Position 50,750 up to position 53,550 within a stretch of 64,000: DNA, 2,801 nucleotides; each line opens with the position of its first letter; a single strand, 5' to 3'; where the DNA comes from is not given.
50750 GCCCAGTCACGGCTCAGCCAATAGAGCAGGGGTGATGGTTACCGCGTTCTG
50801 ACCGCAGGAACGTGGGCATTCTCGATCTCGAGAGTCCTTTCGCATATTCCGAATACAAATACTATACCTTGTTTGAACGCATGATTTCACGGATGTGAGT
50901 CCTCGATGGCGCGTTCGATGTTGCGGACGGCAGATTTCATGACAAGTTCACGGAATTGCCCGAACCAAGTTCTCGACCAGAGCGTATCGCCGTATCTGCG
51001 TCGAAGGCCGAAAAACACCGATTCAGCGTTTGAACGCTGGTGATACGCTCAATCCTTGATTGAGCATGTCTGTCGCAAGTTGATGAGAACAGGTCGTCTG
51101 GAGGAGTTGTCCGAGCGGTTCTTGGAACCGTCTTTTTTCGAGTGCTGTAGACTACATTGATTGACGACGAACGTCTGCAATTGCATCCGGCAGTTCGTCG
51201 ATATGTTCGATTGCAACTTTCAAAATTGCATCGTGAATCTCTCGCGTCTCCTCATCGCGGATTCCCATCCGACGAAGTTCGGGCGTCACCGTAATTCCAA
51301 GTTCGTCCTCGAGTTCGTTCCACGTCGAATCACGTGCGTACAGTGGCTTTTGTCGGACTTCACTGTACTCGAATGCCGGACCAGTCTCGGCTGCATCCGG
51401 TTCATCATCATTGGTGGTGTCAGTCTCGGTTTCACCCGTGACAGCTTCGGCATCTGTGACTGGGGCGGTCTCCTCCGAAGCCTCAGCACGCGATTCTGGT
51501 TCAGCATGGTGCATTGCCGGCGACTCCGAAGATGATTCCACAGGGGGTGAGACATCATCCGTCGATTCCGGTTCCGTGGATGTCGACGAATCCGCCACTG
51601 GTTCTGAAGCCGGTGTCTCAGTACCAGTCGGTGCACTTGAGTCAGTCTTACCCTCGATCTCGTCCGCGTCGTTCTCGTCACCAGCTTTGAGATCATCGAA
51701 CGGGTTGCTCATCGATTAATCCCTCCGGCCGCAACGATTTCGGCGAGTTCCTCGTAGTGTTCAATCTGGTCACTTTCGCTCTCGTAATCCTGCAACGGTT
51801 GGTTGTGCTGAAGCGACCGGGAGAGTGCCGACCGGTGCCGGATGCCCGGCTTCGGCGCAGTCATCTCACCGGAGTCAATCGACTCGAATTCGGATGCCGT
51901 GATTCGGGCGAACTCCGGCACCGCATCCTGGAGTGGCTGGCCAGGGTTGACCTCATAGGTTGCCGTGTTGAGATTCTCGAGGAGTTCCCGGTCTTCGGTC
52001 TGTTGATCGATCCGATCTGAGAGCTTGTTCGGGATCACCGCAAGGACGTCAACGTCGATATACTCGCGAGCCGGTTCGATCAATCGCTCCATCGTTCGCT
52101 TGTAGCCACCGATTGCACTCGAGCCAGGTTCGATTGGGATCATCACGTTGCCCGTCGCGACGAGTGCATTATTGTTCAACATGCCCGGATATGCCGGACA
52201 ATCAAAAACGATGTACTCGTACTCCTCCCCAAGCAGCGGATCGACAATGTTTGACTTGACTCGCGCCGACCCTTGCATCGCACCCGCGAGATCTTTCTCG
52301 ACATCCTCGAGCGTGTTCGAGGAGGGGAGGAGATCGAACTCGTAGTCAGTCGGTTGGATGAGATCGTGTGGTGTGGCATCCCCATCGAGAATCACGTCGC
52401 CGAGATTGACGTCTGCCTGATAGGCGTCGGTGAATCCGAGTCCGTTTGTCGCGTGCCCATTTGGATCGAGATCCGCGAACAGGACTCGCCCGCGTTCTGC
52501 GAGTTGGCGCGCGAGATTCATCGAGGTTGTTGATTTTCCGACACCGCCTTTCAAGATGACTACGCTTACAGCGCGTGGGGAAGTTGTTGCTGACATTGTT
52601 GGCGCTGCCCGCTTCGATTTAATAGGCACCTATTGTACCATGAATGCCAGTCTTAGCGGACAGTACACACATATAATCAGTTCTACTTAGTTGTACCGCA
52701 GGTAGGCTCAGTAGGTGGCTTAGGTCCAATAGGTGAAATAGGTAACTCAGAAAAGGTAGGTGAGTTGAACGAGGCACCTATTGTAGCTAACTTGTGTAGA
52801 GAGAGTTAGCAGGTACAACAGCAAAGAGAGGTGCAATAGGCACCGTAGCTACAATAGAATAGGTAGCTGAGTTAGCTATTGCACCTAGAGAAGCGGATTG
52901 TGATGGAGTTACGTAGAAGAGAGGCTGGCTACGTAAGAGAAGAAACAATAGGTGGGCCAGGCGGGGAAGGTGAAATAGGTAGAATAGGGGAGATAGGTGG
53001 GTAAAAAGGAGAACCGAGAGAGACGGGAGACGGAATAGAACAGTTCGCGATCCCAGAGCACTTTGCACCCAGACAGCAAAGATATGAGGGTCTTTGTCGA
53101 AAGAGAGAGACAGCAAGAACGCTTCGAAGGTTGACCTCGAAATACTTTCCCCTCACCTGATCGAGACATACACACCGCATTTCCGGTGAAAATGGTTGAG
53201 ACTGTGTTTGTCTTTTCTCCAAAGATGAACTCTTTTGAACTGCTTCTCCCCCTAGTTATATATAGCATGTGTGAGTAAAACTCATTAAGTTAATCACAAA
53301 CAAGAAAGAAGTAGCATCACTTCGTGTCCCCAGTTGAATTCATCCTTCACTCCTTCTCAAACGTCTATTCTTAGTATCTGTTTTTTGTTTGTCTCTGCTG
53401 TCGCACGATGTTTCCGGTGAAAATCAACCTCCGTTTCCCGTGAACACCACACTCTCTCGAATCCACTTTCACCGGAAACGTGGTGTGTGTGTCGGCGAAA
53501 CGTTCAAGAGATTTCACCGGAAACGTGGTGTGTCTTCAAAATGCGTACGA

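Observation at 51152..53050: Plasmid-type partition locus: ATAGGT iteron array, parA, and a coupled acidic adaptor gene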

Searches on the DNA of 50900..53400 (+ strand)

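Call 9: search_dna_similar(query=window:50900-53400:+, collection=plasmids, mode=near)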
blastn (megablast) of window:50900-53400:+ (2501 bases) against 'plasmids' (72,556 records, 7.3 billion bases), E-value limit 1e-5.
Records with a match: 5; places in all: 7; records where one place covers at least 80% of the query: 0.
Best place of each record, by identity: 90-95% 4; 80-90% 1.
By first word of the organism name: Natrinema 3; Haloterrigena 1; Natronorubrum 1.
By predicted mobility (MOB-suite, as given by PLSDB): non-mobilizable 5.
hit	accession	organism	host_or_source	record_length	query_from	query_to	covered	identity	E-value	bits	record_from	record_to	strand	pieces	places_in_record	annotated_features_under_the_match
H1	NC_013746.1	Haloterrigena turkmenica DSM 5511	-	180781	1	177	7%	89.3%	6e-54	220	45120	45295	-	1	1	none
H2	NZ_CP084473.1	Natrinema sp. DC36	cell culture,sediment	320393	1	165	7%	93.9%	3e-62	248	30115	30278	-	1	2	IS5 family transposase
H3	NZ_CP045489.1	Natronorubrum aibiense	single cell,Xinjiang Aibi Salt Lake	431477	1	167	7%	92.2%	2e-58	235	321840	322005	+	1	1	IS5 family transposase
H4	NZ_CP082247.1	Natrinema sp. SYSU A 869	cell culture,salt lake sediment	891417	3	167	7%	91.5%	1e-55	226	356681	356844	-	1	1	IS5 family transposase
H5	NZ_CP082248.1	Natrinema sp. SYSU A 869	cell culture,salt lake sediment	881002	3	165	7%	92.0%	3e-56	228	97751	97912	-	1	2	none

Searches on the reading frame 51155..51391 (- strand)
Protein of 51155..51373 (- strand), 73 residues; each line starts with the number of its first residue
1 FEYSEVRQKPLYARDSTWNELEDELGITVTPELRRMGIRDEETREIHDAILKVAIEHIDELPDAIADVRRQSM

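Call 11: search_protein_families(library=pfam, proteins=[window:51155-51373:-], max_evalue=10)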
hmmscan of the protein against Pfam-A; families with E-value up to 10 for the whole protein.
seq(73 aa): 0 families

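Call 24: predict_structure(alignment_id=A2)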
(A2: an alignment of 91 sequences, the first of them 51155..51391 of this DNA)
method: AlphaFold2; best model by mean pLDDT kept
length: 79 residues; sequences in the alignment: 91
mean_pLDDT: 85.1   pTM: 0.63
mean pLDDT of the five models: 85.1, 69.3, 69.1, 66.3, 62.6
residues with pLDDT >= 90: 50; 70-90: 14; 50-70: 14; < 50: 1
segments of 3 or more residues with pLDDT < 50: none
pLDDT, mean of each block of 10 residues (from residue 1): 54 68 93 95 90 93 97 91
secondary structure, 60 per line:
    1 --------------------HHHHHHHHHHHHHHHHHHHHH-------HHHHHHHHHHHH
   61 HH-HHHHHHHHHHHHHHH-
elements in order: H21-41 H49-62 H64-78

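Call 26: search_solved_structures(query=A2, max_evalue=10)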
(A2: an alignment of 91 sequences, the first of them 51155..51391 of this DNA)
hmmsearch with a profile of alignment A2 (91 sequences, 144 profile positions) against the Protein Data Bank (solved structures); distinct sequences matched with E-value up to 10: 6.
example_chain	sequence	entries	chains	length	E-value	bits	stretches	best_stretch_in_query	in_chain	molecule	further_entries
2jtx_A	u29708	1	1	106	0.02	18.2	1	21-85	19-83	Transcription initiation factor IIE subunit alpha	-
7nvx_W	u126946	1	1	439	0.22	14.8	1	21-83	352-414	General transcription factor IIE subunit 1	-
29tk_W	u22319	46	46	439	0.24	14.7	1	23-83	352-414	General transcription factor IIE subunit 1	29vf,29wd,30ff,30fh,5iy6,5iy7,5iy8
7m3t_G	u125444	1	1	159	1.1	12.6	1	68-95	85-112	Coat protein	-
1a34_A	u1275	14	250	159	1.1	12.5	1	68-95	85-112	SATELLITE TOBACCO MOSAIC VIRUS | Coat protein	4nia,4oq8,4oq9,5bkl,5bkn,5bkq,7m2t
7m3t_N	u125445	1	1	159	1.6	12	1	68-95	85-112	Coat protein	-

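Call 27: fold_search(model_id=the predicted structure, library=pdb)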
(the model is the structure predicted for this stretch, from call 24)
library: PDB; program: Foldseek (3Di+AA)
matches with E <= 10: 2; with E <= 0.001: 0
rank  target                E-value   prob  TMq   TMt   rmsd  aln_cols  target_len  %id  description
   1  8htu_4                6.1e+00  0.04  0.28  0.15   5.6        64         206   20  Cryo-EM structure of PpPSI-L (released 2023-08-02)
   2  5aj3_i                6.1e+00  0.04  0.23  0.19  14.0        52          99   19  Structure of the small subunit of the mammalian mitoribosome (released 2015-04-22)

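Call 92: search_protein_representatives(alignment_id=A2)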
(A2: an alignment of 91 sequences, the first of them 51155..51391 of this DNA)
Query: 91 sequences, 144 profile positions. Proteins with E-value up to 0.001 (for the whole library): 263; up to 1e-10: 158; up to 1e-30: 7. The best 150 are listed.
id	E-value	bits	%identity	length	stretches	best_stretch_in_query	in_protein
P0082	9.4e-50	184.7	-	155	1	1-143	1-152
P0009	1.1e-47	178.0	-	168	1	1-143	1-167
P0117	4.6e-44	166.2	-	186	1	1-143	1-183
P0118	6.2e-42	159.3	-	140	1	2-143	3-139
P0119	4.0e-33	130.8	-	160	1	2-140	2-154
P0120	1.3e-32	129.1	-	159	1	3-143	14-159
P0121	6.9e-32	126.8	-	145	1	11-142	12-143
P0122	1.4e-30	122.5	-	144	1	5-142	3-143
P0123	5.8e-30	120.5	-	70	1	77-143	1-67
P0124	1.0e-27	113.2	-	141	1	5-133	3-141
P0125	1.0e-25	106.7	-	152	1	5-140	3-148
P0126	2.9e-25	105.3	-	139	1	2-143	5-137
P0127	6.2e-25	104.2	-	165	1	5-142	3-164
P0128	2.0e-23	99.3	-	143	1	3-142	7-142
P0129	3.0e-23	98.7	-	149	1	63-142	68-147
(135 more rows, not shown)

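Call 94: search_solved_structures(query=A3, max_evalue=10, show_alignments=2)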
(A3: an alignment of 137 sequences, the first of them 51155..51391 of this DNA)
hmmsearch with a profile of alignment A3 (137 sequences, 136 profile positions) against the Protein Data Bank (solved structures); distinct sequences matched with E-value up to 10: 2.
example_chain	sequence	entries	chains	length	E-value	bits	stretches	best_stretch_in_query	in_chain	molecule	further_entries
7qve_B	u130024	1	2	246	0.13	15.5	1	47-105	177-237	Proteasome subunit alpha type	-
9rwq_N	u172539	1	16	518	6.4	10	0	79-131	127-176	Ancestral Group II Chaperonin (ACII)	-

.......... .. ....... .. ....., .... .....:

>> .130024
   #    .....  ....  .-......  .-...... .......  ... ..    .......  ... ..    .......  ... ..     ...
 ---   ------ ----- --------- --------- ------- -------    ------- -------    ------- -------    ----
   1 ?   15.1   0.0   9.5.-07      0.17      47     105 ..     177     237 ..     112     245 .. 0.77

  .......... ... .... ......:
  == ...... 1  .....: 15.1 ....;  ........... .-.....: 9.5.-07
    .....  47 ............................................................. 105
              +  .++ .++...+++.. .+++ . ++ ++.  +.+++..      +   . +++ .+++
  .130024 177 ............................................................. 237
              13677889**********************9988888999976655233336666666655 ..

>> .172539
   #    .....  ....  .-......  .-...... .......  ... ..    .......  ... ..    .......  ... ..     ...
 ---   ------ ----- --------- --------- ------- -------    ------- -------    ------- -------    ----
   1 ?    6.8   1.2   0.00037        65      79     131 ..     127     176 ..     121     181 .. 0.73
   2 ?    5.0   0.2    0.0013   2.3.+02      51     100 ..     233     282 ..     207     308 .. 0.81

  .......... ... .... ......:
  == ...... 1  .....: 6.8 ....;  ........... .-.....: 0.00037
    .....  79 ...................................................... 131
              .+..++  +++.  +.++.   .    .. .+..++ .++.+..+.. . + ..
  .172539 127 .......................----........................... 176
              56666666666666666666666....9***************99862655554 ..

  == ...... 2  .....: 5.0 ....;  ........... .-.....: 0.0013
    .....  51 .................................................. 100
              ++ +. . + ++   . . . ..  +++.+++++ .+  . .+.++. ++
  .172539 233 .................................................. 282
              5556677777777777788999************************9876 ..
